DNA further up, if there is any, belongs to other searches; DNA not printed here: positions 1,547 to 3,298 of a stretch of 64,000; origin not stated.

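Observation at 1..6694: Candidate surface polyester/PHB scavenging and uptake operon: twin COG4313 channels, PhaZ7-like lipoprotein hydrolase, PhaB and MFS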

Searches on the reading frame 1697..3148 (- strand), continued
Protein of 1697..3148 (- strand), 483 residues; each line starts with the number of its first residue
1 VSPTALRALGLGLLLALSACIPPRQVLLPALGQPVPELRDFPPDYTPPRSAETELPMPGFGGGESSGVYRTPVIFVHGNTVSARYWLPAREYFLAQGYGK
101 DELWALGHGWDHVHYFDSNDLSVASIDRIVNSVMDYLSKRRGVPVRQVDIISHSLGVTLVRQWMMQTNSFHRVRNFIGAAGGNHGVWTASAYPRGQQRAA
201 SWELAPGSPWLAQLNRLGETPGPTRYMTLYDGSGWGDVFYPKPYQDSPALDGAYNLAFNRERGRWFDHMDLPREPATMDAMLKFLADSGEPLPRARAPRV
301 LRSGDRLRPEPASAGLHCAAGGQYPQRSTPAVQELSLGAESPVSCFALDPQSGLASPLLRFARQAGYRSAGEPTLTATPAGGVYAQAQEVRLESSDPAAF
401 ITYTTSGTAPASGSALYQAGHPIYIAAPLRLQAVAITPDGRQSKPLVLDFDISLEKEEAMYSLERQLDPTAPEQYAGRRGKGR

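Call 49: search_protein_families(library=pfam, proteins=[L035:4987-7101:-, L035:7664-8359:-, L035:8415-9872:+, L035:9629-10909:+, L035:10834-12426:+, L035:12228-13436:+, L035:13813-15201:+, L035:15300-18173:+, L046:7525-9246:+, L046:9401-11044:+], max_evalue=0.001)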
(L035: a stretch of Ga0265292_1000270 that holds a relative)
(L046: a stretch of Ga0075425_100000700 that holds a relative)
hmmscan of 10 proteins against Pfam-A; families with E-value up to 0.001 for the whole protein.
L035:4987-7101:- (704 aa): 4 families
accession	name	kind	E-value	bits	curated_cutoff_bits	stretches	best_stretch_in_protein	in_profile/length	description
PF02653.21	BPD_transp_2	-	1.1e-40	139.9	26.8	1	132-389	4-265/269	Branched-chain amino acid transport system / permease component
PF00005.33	ABC_tran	-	3.9e-27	95.9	25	1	462-621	2-136/137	ABC transporter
PF13304.12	AAA_21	-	4.7e-12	47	27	1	569-640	220-284/304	AAA domain, putative AbiEii toxin, Type IV TA system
PF12399.14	BCA_ABC_TP_C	-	7.6e-08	32.2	25.5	1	672-697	2-27/27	Branched-chain amino acid ATP-binding cassette transporter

L035:7664-8359:- (231 aa): 1 family
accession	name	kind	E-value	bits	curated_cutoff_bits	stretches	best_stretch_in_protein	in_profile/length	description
PF00440.29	TetR_N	-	7e-14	51.8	24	1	36-81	2-47/47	Bacterial regulatory proteins, tetR family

L035:8415-9872:+ (485 aa): 1 family
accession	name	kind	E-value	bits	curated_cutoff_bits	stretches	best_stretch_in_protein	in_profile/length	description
PF13458.12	Peripla_BP_6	-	2.1e-16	61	31.7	1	148-428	30-304/343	Periplasmic binding protein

L035:9629-10909:+ (426 aa): 4 families
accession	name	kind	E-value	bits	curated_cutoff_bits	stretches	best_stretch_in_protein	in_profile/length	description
PF01674.24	Lipase_2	-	9.3e-20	71.5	20.3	1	157-309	2-161/219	Lipase (class 2)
PF12697.13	Abhydrolase_6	-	2.8e-06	28.6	26.3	1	159-310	1-117/217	Alpha/beta hydrolase family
PF00561.26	Abhydrolase_1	-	1.5e-05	25.2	25.8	1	158-266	2-97/245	alpha/beta hydrolase fold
PF24096.1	DUF7379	-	0.00024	21.5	33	0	234-282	66-118/191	Domain of unknown function (DUF7379)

L035:10834-12426:+ (530 aa): 2 families
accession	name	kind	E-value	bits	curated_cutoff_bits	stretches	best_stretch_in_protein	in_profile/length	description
PF00501.34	AMP-binding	-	8.1e-101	338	29.9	1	38-392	3-384/384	AMP-binding enzyme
PF13193.12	AMP-binding_C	-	2.5e-21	76.8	24.5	1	442-517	1-76/76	AMP-binding enzyme C-terminal domain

L035:12228-13436:+ (402 aa): 2 families
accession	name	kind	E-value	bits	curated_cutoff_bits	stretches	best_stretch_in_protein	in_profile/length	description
PF08541.16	ACP_syn_III_C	-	2.7e-19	69.5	26.6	1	312-399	2-90/90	3-Oxoacyl-[acyl-carrier-protein (ACP)] synthase III C terminal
PF08545.16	ACP_syn_III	-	3.1e-14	53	24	1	175-254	3-80/80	3-Oxoacyl-[acyl-carrier-protein (ACP)] synthase III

L035:13813-15201:+ (462 aa): 1 family
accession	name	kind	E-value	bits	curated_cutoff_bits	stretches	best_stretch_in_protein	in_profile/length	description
PF01674.24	Lipase_2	-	7.7e-19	68.5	20.3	2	291-394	57-173/219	Lipase (class 2)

L035:15300-18173:+ (957 aa): 2 families
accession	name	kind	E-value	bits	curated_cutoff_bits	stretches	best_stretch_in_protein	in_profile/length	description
PF20148.4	DUF6531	-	8.1e-20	71.4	24.1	1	801-874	2-74/74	Domain of unknown function (DUF6531)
PF15902.12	Sortilin-Vps10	-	0.00019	20.8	33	0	551-575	405-433/446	Sortilin, neurotensin receptor 3,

L046:7525-9246:+ (573 aa): 2 families
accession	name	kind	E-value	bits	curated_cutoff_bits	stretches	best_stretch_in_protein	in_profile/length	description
PF02129.25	Peptidase_S15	-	1.4e-50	172.9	23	1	17-293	1-261/262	X-Pro dipeptidyl-peptidase (S15 family)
PF08530.16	PepX_C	-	3.4e-46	158.3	22.5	1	336-567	1-217/217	X-Pro dipeptidyl-peptidase C-terminal non-catalytic domain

L046:9401-11044:+ (547 aa): 2 families
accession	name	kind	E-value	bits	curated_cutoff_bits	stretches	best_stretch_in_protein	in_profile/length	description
PF01674.24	Lipase_2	-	1.5e-20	74.2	20.3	1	251-417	1-164/219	Lipase (class 2)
PF24096.1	DUF7379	-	0.00013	22.4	33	1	336-390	67-121/191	Domain of unknown function (DUF7379)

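Call 54: search_protein_families(library=pfam, proteins=[L027:5709-8195:-, L027:8304-8897:+, L027:9066-9851:+, L027:9851-10924:+, L027:10932-11579:-, L027:13471-14778:+, L017:3469-5163:+, L017:11474-12265:+, L017:12650-14329:+, L017:14334-15041:+], max_evalue=0.001)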
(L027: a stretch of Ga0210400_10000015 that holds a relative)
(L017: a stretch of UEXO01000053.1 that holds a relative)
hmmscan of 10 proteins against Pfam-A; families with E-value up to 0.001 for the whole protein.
L027:5709-8195:- (828 aa): 0 families

L027:8304-8897:+ (197 aa): 0 families

L027:9066-9851:+ (261 aa): 4 families
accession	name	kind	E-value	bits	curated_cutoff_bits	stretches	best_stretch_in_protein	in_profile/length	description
PF00106.31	adh_short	-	2.1e-46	158.3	26.6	1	14-200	1-193/195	short chain dehydrogenase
PF13561.12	adh_short_C2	-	3e-42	145.3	27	1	20-258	1-235/236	Enoyl-(Acyl carrier protein) reductase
PF23441.1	SDR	-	0.00029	20.7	27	0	14-207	8-212/258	SDR-like rossmann domain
PF01370.27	Epimerase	-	0.00095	19.1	20.9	0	16-96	1-78/240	NAD dependent epimerase/dehydratase family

L027:9851-10924:+ (357 aa): 5 families
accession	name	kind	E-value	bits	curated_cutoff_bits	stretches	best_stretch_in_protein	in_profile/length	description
PF01674.24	Lipase_2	-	8.6e-20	71.6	20.3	2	172-264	58-164/219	Lipase (class 2)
PF00561.26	Abhydrolase_1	-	1.7e-06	28.4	25.8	1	88-225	2-102/245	alpha/beta hydrolase fold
PF07819.20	PGAP1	-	0.00029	21.1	24.3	0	86-112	4-30/233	PGAP1-like alpha/beta domain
PF24096.1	DUF7379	-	0.00065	20.1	33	0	170-233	52-118/191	Domain of unknown function (DUF7379)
PF05057.20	DUF676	-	0.00076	19.5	20.3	0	89-127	8-46/217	Putative serine esterase (DUF676)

L027:10932-11579:- (215 aa): 4 families
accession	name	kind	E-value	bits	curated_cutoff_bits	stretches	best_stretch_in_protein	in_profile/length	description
PF13489.12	Methyltransf_23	-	3.2e-06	27.4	27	1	25-196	3-160/164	Methyltransferase domain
PF13649.12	Methyltransf_25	-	4.5e-05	24.5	27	1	53-140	2-90/97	Methyltransferase domain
PF08242.18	Methyltransf_12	-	0.00014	23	30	1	53-144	1-93/98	Methyltransferase domain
PF08241.18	Methyltransf_11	-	0.00017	22.6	21.2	1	53-140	1-84/95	Methyltransferase domain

L027:13471-14778:+ (435 aa): 4 families
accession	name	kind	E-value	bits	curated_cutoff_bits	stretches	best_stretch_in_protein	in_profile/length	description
PF20239.3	DUF6596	-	2.8e-37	127.5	27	1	206-305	1-100/102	Family of unknown function (DUF6596)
PF04542.20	Sigma70_r2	-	8.9e-08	32.3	24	1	43-106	4-69/71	Sigma-70 region 2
PF08281.18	Sigma70_r4_2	-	1.1e-06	28.7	25.7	1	137-188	3-54/54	Sigma-70, region 4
PF13428.12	TPR_14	-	3.6e-05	24.5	23.5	0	390-427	6-42/44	Tetratricopeptide repeat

L017:3469-5163:+ (564 aa): 2 families
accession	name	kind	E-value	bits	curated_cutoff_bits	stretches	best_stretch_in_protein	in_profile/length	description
PF11815.13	DUF3336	-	3.7e-37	127.6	25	1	68-195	12-136/138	Domain of unknown function (DUF3336)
PF01734.28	Patatin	-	1.3e-26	94.5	27.7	1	204-386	1-187/191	Patatin-like phospholipase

L017:11474-12265:+ (263 aa): 4 families
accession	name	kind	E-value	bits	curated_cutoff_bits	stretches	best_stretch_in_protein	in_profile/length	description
PF00106.31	adh_short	-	2.8e-51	174.2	26.6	1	13-198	2-188/195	short chain dehydrogenase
PF13561.12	adh_short_C2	-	1.1e-34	120.5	27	1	18-234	1-220/236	Enoyl-(Acyl carrier protein) reductase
PF08659.16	KR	-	2.7e-11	44.2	22.6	1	13-173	2-164/180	KR domain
PF01370.27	Epimerase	-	4.8e-06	26.6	20.9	1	14-173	1-157/240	NAD dependent epimerase/dehydratase family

L017:12650-14329:+ (559 aa): 5 families
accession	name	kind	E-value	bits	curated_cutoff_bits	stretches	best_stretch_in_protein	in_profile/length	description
PF05746.21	DALR_1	-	2.7e-35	121.4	22.3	1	438-559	1-117/117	DALR anticodon binding domain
PF03485.21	Arg_tRNA_synt_N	-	1.5e-25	90.1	21.5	1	4-89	2-85/85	Arginyl tRNA synthetase N terminal domain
PF00750.26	tRNA-synt_1d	-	1.4e-21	77.3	23.3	1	111-407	14-304/349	tRNA synthetases class I (R), catalytic domain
PF09334.17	tRNA-synt_1g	-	3.7e-05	23.1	20.1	0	380-425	324-370/391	tRNA synthetases class I (M)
PF01406.26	tRNA-synt_1e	-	0.00049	20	27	0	363-422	236-292/301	tRNA synthetases class I (C) catalytic domain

L017:14334-15041:+ (235 aa): 1 family
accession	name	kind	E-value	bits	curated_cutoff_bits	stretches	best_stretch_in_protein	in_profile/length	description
PF05036.18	SPOR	-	1.5e-17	64.1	21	1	156-232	1-76/76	SPOR domain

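Call 55: search_solved_structures(query=L003:5082-6089:+, max_evalue=1e-10)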
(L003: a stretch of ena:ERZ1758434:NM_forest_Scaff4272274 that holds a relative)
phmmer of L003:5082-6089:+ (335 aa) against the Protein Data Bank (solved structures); distinct sequences matched with E-value up to 1e-10: 36.
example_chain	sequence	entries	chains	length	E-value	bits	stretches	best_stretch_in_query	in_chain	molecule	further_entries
2ebd_A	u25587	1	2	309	2.8e-26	95.8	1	4-329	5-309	3-oxoacyl-[acyl-carrier-protein] synthase 3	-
8vd9_A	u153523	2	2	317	5.9e-23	84.9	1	3-187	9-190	Beta-ketoacyl-[acyl-carrier-protein] synthase III 1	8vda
1ub7_A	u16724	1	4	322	6.5e-20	74.9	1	3-327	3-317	3-oxoacyl-[acyl-carrier protein] synthase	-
1mzj_A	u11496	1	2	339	1.4e-19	73.8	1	4-181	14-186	Beta-ketoacylsynthase III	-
1hn9_A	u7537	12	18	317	1.4e-16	63.9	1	4-329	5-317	BETA-KETOACYL-ACYL CARRIER PROTEIN SYNTHASE III | 3-oxoacyl-[acyl-carrier-protein] synthase III | 3-oxoacyl-[acyl-carrier-protein] synthase 3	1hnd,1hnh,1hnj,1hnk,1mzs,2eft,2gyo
6x7r_A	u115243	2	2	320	1.5e-16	63.8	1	4-329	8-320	3-oxoacyl-[acyl-carrier-protein] synthase 3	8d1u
9ka2_A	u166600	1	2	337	1.8e-16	63.5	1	4-329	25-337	Beta-ketoacyl-[acyl-carrier-protein] synthase III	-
3il9_A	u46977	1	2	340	1.9e-16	63.5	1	4-329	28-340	3-oxoacyl-[acyl-carrier-protein] synthase 3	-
1ebl_A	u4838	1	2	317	2.3e-16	63.2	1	4-329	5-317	BETA-KETOACYL-ACP SYNTHASE III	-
4ryb_A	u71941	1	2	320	3.6e-16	62.6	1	2-329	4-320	3-oxoacyl-[acyl-carrier-protein] synthase 3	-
4dfe_A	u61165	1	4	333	1.3e-15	60.8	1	4-329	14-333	3-oxoacyl-[acyl-carrier-protein] synthase 3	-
4ylt_A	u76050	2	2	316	1.9e-15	60.2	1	4-329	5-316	3-oxoacyl-[acyl-carrier-protein] synthase 3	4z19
9j6e_A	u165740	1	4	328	4.7e-15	58.9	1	4-327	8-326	3-oxopimeloyl-[acyl-carrier-protein] synthase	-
3gwa_A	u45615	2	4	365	6.2e-15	58.5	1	3-327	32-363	3-oxoacyl-(Acyl-carrier-protein) synthase III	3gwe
2x3e_A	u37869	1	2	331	7.3e-15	58.3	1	2-329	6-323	3-OXOACYL-[ACYL-CARRIER-PROTEIN] SYNTHASE 3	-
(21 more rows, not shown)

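Call 56: search_solved_structures(query=L003:6086-7582:+, max_evalue=1e-40)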
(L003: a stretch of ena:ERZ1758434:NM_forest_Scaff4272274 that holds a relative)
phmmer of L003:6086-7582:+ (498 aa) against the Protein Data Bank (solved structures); distinct sequences matched with E-value up to 1e-40: 33.
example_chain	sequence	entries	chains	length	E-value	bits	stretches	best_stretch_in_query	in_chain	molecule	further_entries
8weu_A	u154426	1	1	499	2.6e-97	330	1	9-486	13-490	Fatty-acyl-CoA synthase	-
8wev_A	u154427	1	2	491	3.3e-97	329.7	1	9-486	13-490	Feruloyl-CoA Synthetase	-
4gxq_A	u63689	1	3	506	2e-66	228.1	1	23-487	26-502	Malonyl CoA synthetase, Benzoate-CoA ligase Chimeric protein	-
4fuq_A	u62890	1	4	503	3.1e-66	227.5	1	23-487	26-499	Malonyl CoA synthetase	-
3r44_A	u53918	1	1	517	1e-65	225.8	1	24-491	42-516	fatty acyl CoA synthetase FADD13 (FATTY-ACYL-CoA SYNTHETASE)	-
4fut_A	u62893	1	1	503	2.2e-65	224.7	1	23-487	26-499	Malonyl CoA synthetase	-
8r2q_A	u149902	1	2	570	9.2e-64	219.4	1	10-486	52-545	Probable fatty-acid-CoA ligase FadD5 (Fatty-acid-CoA synthetase) (Fatty-acid-CoA synthase)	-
4gxr_A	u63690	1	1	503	1.5e-63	218.6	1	23-487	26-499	Malonyl CoA synthetase, Benzoate-CoA ligase Chimeric protein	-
1ult_A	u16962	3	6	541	5e-62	213.6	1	26-486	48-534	long chain fatty acid-CoA ligase | long-chain-fatty-acid-CoA synthetase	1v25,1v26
5buq_A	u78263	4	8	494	1.2e-60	209.1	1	4-483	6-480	2-succinylbenzoate--CoA ligase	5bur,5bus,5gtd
5x8f_A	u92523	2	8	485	9.2e-60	206.2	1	9-482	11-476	2-succinylbenzoate--CoA ligase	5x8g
3ivr_A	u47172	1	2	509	2.4e-56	194.9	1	4-484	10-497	Putative long-chain-fatty-acid CoA ligase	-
6mfy_A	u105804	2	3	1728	5.5e-54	187.1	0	5-482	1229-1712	Linear gramicidin synthase subunit A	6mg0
9be4_A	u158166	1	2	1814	5.6e-54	187.1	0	5-482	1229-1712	Linear gramicidin synthase subunit A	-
9be3_A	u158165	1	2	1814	5.6e-54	187.1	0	5-482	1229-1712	Linear gramicidin synthase subunit A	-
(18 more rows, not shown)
